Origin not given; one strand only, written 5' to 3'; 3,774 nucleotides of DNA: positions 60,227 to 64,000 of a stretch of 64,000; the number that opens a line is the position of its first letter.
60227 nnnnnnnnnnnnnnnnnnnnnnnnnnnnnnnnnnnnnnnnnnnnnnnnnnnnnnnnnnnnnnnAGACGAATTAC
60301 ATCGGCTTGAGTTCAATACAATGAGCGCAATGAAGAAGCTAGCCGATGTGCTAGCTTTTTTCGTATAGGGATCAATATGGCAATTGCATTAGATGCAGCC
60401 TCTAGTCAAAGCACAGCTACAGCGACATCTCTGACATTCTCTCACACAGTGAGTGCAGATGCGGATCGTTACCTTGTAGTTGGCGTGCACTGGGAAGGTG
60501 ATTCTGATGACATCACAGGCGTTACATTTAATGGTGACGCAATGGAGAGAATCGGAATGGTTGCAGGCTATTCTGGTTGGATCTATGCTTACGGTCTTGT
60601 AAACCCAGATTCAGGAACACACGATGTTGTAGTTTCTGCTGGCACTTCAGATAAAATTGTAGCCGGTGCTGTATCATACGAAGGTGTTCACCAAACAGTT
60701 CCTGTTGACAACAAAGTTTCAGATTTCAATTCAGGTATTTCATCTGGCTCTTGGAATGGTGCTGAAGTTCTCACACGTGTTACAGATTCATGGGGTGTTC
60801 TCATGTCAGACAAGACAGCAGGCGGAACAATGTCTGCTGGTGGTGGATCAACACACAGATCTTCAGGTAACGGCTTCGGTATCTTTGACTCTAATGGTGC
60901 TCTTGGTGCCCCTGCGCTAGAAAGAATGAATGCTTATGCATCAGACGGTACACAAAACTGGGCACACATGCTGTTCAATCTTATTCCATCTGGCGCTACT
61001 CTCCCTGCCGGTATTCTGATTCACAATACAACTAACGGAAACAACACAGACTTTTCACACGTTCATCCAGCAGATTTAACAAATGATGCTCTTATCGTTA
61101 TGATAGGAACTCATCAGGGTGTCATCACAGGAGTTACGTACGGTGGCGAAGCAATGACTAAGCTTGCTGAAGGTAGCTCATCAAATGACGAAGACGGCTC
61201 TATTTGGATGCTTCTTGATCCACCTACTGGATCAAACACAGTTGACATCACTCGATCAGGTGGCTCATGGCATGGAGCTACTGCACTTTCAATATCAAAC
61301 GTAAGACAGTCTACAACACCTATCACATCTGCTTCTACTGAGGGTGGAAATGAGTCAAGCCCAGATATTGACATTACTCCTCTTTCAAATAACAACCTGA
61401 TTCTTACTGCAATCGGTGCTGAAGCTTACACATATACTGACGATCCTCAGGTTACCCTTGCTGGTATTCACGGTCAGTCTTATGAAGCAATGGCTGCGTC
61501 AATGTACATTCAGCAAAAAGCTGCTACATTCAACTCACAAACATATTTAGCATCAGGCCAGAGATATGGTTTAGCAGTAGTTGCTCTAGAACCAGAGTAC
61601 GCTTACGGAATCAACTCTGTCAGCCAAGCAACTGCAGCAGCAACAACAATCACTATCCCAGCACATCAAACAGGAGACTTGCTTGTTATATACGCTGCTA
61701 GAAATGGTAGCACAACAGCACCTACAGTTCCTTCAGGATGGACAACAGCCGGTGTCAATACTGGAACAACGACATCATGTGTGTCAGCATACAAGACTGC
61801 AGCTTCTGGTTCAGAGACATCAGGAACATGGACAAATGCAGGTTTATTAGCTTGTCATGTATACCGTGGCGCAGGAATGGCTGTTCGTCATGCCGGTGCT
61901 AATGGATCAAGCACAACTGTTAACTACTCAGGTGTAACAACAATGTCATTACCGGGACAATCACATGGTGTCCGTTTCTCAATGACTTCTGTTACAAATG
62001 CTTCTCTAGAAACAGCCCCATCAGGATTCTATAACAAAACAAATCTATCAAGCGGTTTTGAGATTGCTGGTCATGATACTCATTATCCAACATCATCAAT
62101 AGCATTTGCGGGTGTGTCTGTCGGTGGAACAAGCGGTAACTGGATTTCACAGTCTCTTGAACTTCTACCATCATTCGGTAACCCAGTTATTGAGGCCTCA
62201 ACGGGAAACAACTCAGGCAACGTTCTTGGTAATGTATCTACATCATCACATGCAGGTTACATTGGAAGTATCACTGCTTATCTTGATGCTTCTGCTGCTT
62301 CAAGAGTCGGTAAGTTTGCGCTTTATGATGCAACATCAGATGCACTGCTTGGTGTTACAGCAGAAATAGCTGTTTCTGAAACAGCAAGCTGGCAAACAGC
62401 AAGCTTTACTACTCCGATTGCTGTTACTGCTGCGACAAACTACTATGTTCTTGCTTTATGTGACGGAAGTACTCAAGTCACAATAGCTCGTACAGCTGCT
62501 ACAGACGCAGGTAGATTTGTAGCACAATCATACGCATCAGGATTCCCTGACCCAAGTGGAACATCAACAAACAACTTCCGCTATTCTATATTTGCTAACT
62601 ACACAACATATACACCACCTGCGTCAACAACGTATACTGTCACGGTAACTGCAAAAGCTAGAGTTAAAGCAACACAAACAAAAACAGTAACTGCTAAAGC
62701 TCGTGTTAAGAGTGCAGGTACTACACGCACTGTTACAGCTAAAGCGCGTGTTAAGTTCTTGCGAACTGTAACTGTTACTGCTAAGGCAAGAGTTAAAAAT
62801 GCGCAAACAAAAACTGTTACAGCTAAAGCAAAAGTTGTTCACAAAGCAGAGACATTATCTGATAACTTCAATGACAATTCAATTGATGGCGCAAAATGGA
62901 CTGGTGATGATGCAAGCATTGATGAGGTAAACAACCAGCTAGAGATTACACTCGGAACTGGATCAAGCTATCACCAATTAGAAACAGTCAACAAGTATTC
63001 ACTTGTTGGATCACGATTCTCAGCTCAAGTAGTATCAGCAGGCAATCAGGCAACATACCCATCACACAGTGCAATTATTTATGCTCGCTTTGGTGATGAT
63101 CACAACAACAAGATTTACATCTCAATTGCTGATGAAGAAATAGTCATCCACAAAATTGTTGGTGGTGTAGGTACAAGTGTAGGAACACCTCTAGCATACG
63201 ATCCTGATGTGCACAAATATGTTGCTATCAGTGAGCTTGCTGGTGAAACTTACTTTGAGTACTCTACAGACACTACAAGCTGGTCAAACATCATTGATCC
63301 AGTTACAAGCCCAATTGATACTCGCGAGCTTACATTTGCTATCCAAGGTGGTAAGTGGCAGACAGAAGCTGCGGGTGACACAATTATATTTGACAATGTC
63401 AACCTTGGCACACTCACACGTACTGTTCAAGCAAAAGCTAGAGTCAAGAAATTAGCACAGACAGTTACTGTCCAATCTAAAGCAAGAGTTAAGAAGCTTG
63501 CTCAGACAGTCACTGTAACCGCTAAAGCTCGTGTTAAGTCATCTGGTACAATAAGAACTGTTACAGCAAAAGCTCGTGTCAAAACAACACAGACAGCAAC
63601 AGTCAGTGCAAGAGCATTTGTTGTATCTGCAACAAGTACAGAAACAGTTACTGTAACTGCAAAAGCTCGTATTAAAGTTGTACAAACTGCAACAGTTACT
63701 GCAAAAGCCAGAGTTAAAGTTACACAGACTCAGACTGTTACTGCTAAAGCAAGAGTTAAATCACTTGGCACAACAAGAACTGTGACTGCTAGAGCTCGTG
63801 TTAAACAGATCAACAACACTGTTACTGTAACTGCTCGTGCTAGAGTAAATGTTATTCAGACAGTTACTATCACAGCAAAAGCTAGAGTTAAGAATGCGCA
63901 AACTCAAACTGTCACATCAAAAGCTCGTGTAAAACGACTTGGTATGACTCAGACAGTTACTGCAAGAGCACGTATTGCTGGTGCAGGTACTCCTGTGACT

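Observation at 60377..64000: Giant open-ended protein with triplicated N-terminal domain and about 19 tandem 13-residue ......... repeats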

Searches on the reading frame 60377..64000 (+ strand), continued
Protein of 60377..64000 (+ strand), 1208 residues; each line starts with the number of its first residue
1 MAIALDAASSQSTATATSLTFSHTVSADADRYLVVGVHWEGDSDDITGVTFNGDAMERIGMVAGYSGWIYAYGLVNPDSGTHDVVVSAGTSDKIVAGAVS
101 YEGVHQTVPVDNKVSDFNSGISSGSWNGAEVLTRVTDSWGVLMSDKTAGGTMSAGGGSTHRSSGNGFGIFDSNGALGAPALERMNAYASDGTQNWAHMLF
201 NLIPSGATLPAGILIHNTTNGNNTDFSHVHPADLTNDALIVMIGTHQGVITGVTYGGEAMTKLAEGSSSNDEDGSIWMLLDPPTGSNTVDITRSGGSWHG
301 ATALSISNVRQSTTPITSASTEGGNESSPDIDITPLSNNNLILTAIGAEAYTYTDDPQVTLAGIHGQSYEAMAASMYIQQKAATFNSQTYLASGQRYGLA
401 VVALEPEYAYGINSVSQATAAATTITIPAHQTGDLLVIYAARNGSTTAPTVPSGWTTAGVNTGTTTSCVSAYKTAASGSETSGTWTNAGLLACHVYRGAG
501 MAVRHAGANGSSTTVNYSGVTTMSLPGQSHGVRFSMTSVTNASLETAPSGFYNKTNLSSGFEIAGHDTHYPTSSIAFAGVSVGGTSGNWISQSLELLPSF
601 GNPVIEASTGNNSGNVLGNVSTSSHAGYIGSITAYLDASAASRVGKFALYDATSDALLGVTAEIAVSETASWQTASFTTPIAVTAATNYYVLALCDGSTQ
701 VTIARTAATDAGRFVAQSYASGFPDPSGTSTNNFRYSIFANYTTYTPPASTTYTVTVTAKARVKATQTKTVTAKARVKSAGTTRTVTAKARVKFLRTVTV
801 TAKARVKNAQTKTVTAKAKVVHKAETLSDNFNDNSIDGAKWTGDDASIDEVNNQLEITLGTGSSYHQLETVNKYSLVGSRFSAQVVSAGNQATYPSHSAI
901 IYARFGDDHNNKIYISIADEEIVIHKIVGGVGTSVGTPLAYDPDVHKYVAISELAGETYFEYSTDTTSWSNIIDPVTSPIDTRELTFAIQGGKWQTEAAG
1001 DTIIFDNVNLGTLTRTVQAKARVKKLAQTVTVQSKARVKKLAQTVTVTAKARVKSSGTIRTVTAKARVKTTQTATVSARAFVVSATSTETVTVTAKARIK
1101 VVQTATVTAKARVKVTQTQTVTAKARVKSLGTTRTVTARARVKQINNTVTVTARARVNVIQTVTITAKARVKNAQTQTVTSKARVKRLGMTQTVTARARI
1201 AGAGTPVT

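Call 43: find_encoding_contigs(protein=P0002, flank=10000, max_places=2)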
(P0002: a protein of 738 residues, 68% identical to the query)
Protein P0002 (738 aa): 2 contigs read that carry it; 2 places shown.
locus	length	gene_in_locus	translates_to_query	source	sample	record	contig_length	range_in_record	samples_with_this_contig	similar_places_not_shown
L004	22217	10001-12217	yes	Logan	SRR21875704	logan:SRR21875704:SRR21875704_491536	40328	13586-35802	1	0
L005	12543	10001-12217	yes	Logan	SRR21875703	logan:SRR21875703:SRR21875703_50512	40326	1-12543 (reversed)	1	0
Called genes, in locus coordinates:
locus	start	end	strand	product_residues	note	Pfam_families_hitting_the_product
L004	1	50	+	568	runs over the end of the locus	-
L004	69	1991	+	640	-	PF21919:P23-45_portal_barrel, PF06074:Portal_Mu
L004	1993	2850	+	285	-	PF04233:Phage_Mu_F (weak)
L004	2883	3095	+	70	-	-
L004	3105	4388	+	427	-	PF10123:Mu-like_Pro_N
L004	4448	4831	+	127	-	PF09956:Phage_cement_2 (weak)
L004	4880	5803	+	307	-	-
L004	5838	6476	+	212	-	-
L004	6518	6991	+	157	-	PF23843:DUF7210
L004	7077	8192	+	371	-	-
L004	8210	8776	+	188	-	-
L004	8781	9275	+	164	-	-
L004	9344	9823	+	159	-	-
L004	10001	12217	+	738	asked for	-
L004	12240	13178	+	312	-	PF07030:Phage_Mu_Gp36 (weak)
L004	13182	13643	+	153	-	-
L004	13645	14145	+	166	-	-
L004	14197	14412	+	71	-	-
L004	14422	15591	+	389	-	-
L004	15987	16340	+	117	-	-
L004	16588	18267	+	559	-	-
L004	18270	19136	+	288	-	PF22768:SPP1_Dit (weak)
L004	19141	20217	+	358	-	-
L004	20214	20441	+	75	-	-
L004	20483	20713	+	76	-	-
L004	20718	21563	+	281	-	-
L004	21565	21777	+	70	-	-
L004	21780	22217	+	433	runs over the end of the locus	-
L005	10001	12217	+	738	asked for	-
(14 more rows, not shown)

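Call 45: find_encoding_contigs(protein=P0003, flank=10000, max_places=2)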
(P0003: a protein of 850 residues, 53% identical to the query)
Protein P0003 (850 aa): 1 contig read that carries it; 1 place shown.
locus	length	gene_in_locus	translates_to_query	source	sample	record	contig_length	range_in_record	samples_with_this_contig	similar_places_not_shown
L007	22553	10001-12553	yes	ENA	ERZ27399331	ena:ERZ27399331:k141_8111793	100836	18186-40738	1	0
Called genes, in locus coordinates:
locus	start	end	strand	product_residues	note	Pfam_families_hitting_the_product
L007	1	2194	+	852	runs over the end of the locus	-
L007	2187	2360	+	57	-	-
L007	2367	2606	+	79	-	-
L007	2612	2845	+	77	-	-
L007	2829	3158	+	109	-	-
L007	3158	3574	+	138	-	-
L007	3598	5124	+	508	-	-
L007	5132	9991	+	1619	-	PF05048:NosD (faint), PF12708:Pect-lyase_RHGA_epim (weak), PF13229:Beta_helix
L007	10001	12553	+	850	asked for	-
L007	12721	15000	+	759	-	-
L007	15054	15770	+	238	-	-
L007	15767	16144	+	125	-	-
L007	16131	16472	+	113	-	PF11114:Minor_capsid_2 (weak)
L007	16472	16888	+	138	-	-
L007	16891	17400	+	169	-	-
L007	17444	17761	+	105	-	-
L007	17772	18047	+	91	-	-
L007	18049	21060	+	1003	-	-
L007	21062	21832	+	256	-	PF22768:SPP1_Dit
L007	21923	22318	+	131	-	PF23140:Gp80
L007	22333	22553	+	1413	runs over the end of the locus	-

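Call 88: find_encoding_contigs(protein=P0048, flank=10000, max_places=2)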
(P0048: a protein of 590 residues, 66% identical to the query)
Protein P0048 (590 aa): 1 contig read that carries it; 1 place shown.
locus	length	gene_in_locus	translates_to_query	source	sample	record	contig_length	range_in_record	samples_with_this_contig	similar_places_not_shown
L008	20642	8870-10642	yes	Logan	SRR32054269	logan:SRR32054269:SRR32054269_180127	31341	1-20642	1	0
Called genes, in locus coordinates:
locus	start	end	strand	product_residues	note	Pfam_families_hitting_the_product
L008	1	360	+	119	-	?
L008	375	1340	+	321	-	PF13252:Phage_capsid_3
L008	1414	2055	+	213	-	PF00535:Glycos_transf_2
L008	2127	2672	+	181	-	PF01522:Polysacc_deac_1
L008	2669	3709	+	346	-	PF13847:Methyltransf_31 (faint), PF13489:Methyltransf_23, PF01209:Ubie_methyltran, PF08241:Methyltransf_11, PF08242:Methyltransf_12 (weak), PF13649:Methyltransf_25 (weak)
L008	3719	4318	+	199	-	PF01209:Ubie_methyltran, PF13489:Methyltransf_23, PF08241:Methyltransf_11, PF13649:Methyltransf_25 (weak)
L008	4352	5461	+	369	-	-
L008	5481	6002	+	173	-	-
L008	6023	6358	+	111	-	-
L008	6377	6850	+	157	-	-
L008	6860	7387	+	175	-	-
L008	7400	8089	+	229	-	-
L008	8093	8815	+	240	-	-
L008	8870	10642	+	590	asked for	-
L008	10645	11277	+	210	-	PF24163:HCP (faint)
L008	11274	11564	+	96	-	-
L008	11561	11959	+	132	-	-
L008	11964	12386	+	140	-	-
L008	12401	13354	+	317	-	PF18906:Phage_tube_2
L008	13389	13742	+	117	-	-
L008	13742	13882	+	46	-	-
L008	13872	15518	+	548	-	PF20155:TMP_3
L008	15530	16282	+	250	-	PF22768:SPP1_Dit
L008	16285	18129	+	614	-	-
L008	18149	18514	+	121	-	-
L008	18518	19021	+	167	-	PF21939:Gp10_C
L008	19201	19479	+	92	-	-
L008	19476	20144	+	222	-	-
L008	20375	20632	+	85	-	-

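Call 89: find_encoding_contigs(protein=P0019, flank=10000, max_places=2)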
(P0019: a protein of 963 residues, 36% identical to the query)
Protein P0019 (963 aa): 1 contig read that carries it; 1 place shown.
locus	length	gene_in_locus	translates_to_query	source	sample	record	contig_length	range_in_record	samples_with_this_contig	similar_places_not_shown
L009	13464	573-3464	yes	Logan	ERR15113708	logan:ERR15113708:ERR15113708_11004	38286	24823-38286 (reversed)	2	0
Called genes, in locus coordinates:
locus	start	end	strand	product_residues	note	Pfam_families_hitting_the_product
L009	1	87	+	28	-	?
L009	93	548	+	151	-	-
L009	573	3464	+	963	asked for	-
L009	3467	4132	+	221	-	-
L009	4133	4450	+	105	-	-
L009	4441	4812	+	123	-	-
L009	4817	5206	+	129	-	PF12691:Phage_tail_terminator_6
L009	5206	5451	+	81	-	-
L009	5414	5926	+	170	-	-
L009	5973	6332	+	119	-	-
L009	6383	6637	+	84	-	-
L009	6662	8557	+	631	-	PF06791:TMP_2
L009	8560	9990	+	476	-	PF24032:YQBQ (faint)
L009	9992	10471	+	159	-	-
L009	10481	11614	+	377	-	-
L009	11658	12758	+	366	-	PF05257:CHAP (weak)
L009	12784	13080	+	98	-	-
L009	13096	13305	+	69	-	-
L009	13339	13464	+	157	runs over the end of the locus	-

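Call 97: search_protein_families(library=ncbifam, proteins=[window:60377-64000:+, P0048], max_evalue=0.01)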
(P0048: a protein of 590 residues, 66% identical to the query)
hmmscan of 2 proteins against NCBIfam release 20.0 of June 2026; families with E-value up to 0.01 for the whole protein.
window:60377-64000:+ (1208 aa): 0 families

P0048 (590 aa): 0 families

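Call 115: find_related_loci(query=window:60377-64000:+, collection=metagenome_contigs, flank=10000)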
Query window:60377-64000:+ (1208 aa) in metagenome_contigs; peptide patterns used: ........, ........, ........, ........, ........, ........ (x = any residue, [..] = any of these).
80 stretches matched a pattern, but none encodes a relative of the query by tblastn (E <= 1e-3).

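Call 121: search_protein_families(library=pfam, proteins=[L008:10645-11277:+, L008:6860-7387:+, L001:13599-16505:+, P0048], max_evalue=0.01)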
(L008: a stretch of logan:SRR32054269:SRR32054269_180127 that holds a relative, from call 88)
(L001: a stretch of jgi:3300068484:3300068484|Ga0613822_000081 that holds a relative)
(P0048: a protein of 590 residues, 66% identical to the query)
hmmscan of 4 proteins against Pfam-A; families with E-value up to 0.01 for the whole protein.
L008:10645-11277:+ (210 aa): 1 family
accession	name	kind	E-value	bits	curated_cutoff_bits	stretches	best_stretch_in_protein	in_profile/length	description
PF05135.19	Phage_connect_1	-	0.0024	18.6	21.2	0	9-81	7-74/101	Phage gp6-like head-tail connector protein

L008:6860-7387:+ (175 aa): 0 families

L001:13599-16505:+ (968 aa): 0 families

P0048 (590 aa): 1 family
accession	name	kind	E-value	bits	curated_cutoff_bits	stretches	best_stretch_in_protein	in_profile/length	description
PF06439.18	3keto-disac_hyd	-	0.00018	22.1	26.8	1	237-339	52-157/187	3-keto-disaccharide hydrolase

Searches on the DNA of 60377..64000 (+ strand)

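Call 9: search_dna_similar(query=window:60377-64000:+, collection=phages, mode=near)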
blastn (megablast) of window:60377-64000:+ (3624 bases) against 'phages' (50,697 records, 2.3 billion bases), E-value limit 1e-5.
No match.

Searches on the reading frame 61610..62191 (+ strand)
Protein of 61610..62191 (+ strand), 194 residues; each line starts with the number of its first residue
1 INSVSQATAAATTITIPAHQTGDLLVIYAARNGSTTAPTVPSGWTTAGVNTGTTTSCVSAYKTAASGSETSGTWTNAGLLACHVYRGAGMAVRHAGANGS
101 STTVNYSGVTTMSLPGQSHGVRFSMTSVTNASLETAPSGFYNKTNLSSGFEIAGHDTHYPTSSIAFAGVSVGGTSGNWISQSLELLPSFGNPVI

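Call 61: search_solved_structures(query=A3, max_evalue=10)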
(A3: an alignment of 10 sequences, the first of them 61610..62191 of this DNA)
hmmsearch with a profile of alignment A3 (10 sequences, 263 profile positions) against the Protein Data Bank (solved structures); distinct sequences matched with E-value up to 10: 7.
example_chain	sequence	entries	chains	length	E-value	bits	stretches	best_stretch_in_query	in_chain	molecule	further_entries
4bzj_F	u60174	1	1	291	0.11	15.2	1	106-223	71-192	Protein transport protein SEC13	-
2pm7_B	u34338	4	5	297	0.12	15.1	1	106-223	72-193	Protein transport protein SEC13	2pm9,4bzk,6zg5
7tbi_T1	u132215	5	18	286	0.16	14.7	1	112-223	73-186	Sec13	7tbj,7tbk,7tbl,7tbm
4bzj_B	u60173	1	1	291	0.16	14.6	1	112-223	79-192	Protein transport protein SEC13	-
2pm6_B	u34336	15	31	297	0.17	14.6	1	112-223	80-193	Protein transport protein SEC13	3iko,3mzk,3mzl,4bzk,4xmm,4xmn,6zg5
3jrp_A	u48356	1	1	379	0.27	13.9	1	112-223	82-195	FUSION PROTEIN OF PROTEIN TRANSPORT PROTEIN SEC13 AND NUCLEOPORIN NUP145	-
3jro_A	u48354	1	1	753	0.87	12.2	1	112-222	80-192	Fusion Protein of Protein Transport Protein SEC13 and Nucleoporin NUP145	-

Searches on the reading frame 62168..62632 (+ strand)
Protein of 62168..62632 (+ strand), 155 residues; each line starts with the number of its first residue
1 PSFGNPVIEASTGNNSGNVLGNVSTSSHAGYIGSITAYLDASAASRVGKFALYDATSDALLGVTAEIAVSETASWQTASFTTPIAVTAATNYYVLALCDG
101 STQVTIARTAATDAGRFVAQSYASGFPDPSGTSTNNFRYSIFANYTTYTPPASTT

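Call 63: search_solved_structures(query=A5, max_evalue=10)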
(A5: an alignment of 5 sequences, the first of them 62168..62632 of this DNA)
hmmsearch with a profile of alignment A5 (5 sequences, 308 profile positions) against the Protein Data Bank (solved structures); distinct sequences matched with E-value up to 10: 1.
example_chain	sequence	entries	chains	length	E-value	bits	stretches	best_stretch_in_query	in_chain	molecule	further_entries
4wiw_A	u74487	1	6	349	0.0038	20.2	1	214-281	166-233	Glycoside hydrolase family 18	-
